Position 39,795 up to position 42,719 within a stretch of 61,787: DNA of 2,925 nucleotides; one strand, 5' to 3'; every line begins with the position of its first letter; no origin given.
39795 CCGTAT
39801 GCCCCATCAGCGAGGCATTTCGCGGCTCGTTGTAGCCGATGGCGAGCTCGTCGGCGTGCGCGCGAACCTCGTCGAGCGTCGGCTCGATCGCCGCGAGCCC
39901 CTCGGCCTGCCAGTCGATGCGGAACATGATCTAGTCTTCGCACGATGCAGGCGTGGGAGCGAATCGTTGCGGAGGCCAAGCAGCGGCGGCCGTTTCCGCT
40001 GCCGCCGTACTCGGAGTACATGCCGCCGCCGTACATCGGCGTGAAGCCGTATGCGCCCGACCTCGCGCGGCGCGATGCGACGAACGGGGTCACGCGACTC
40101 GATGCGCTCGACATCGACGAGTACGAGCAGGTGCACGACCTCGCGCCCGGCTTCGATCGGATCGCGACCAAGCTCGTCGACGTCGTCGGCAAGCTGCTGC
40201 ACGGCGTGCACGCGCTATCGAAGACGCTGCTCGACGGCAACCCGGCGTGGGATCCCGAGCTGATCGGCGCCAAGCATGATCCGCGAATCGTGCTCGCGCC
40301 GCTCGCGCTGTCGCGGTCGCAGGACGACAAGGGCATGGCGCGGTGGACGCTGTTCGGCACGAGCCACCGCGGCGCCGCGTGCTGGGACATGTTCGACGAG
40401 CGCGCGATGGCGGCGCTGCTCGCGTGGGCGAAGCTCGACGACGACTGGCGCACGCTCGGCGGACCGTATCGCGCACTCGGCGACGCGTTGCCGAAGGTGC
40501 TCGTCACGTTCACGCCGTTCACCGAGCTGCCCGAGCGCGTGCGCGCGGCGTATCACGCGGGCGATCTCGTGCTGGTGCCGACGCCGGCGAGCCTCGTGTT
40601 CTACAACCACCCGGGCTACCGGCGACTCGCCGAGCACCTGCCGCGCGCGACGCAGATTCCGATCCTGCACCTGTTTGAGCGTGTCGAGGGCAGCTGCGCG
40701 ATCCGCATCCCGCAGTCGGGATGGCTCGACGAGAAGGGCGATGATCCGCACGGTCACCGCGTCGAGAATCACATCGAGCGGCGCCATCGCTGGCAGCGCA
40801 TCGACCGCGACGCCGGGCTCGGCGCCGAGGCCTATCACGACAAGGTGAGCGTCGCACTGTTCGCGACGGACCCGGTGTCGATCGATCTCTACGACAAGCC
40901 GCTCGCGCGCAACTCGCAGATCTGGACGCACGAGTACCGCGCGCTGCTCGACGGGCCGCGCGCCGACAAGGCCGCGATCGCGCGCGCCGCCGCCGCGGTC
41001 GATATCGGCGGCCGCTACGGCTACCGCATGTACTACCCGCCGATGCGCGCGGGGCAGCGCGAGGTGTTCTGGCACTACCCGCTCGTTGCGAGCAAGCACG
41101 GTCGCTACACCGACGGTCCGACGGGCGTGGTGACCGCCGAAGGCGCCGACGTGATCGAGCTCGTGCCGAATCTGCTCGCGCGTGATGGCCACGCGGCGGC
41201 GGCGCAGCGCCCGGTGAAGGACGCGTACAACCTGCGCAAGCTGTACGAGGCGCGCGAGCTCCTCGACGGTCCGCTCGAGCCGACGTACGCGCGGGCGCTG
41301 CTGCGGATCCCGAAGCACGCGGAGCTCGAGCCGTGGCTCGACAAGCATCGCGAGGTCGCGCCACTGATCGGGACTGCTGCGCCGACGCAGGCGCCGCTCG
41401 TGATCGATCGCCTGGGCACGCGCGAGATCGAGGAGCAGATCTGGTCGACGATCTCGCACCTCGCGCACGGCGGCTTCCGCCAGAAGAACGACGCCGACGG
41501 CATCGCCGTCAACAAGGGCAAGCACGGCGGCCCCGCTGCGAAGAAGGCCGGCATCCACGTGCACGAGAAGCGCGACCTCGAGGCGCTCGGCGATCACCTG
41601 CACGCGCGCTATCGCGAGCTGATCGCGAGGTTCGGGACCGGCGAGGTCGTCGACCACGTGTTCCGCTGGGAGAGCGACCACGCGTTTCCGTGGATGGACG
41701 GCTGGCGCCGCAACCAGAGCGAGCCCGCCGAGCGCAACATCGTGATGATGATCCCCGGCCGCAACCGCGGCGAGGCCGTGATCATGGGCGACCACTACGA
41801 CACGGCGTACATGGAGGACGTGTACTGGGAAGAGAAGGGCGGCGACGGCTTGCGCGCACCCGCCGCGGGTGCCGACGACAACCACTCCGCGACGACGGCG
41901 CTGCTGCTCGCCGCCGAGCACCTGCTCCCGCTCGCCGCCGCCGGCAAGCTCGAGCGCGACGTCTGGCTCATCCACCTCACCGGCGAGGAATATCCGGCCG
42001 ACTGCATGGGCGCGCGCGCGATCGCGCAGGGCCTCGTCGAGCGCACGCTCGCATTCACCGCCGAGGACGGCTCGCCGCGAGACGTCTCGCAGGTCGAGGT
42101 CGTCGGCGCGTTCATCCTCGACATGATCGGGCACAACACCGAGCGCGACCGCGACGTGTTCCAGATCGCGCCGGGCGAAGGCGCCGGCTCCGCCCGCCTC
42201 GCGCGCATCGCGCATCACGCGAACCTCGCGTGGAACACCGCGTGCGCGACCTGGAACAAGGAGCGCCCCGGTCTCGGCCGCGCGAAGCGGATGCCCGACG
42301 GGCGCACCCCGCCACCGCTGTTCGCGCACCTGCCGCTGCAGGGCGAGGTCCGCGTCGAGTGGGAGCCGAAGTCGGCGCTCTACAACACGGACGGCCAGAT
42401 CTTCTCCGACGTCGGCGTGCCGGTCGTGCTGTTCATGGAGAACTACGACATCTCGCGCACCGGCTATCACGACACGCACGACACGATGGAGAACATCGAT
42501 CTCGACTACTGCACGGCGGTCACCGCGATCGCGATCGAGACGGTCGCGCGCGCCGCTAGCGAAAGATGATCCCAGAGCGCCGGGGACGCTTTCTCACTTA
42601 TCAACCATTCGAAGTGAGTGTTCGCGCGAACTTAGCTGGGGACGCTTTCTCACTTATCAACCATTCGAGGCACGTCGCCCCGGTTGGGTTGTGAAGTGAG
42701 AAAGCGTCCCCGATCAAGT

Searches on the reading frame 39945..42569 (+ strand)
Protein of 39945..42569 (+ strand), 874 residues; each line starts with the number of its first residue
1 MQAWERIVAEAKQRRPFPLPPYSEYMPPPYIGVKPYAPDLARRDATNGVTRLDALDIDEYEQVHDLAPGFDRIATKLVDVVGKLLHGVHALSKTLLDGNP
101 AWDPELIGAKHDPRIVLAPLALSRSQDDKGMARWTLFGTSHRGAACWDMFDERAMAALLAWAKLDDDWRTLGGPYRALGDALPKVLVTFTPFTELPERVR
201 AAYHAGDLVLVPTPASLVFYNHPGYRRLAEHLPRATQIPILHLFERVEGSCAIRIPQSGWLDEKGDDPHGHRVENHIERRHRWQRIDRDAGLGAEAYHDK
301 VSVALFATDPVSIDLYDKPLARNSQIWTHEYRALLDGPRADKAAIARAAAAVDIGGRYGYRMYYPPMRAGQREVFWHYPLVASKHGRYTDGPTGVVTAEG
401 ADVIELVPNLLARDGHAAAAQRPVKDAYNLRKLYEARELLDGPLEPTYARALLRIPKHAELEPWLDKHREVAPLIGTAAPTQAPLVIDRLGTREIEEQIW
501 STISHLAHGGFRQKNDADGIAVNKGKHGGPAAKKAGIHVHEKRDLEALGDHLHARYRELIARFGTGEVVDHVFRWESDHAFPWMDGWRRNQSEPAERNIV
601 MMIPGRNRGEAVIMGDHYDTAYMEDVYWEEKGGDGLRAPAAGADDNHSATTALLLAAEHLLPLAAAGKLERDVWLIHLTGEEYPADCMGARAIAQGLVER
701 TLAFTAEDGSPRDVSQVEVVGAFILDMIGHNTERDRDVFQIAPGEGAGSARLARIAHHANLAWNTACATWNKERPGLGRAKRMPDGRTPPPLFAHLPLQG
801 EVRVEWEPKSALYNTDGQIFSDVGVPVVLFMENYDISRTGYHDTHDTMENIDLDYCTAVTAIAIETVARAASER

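Call 42: search_protein_families(library=pfam, proteins=[window:39945-42569:+], max_evalue=0.001)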
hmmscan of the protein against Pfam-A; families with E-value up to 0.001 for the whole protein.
window:39945-42569:+ (874 aa): 1 family
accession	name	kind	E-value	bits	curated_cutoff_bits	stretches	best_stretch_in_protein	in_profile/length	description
PF04389.22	Peptidase_M28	-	5.6e-15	56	21.3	1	598-731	1-98/193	Peptidase family M28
